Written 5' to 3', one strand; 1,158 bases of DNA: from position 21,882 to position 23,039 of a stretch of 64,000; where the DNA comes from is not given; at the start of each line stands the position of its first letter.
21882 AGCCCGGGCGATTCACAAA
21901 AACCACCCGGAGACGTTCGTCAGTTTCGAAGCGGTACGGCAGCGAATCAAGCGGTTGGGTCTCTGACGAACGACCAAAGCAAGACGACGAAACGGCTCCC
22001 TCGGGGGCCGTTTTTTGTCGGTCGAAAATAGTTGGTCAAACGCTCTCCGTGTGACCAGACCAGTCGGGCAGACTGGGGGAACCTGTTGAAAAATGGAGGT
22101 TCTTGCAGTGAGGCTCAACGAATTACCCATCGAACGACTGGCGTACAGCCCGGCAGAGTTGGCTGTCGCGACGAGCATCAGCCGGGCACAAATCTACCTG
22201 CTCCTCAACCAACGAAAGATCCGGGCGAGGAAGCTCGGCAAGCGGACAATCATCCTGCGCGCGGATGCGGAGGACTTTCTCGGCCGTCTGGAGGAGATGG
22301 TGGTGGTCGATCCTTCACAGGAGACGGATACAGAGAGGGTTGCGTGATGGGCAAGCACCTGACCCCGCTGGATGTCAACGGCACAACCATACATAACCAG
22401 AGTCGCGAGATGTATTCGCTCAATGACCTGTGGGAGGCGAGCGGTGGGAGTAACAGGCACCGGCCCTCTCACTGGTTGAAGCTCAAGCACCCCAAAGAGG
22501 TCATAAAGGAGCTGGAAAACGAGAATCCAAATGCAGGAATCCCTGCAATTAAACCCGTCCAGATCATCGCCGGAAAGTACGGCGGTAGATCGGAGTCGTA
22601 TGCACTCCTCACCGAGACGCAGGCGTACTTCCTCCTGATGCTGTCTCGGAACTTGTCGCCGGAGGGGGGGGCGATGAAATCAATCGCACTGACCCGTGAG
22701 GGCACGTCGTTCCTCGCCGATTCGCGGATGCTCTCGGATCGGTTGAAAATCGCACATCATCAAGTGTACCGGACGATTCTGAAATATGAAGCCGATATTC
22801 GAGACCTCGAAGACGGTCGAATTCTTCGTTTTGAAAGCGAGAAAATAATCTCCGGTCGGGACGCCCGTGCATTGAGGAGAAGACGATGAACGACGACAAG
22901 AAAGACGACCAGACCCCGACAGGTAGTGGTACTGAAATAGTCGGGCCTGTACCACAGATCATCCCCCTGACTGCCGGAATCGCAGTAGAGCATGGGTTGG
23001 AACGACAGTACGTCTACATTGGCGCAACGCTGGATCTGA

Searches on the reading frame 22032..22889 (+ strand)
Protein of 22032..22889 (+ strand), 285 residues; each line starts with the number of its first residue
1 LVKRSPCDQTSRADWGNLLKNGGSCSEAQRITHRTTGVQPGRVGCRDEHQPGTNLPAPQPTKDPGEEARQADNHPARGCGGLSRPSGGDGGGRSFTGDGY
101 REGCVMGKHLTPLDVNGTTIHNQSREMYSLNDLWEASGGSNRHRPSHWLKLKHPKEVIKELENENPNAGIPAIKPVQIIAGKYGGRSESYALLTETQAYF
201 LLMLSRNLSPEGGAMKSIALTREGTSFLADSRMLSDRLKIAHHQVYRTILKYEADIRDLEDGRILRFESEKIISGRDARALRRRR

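Call 84: search_protein_families(library=pfam, proteins=[window:22032-22889:+], max_evalue=0.001)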
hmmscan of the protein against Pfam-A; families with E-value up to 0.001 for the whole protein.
window:22032-22889:+ (285 aa): 2 families
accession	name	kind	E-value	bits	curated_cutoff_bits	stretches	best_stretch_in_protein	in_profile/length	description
PF04383.19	KilA-N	-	1.2e-07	32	23.8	1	116-181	6-67/107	KilA-N domain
PF09669.15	Phage_pRha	-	0.00087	20.3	29.9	0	230-272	2-45/91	Phage regulatory protein Rha (Phage_pRha)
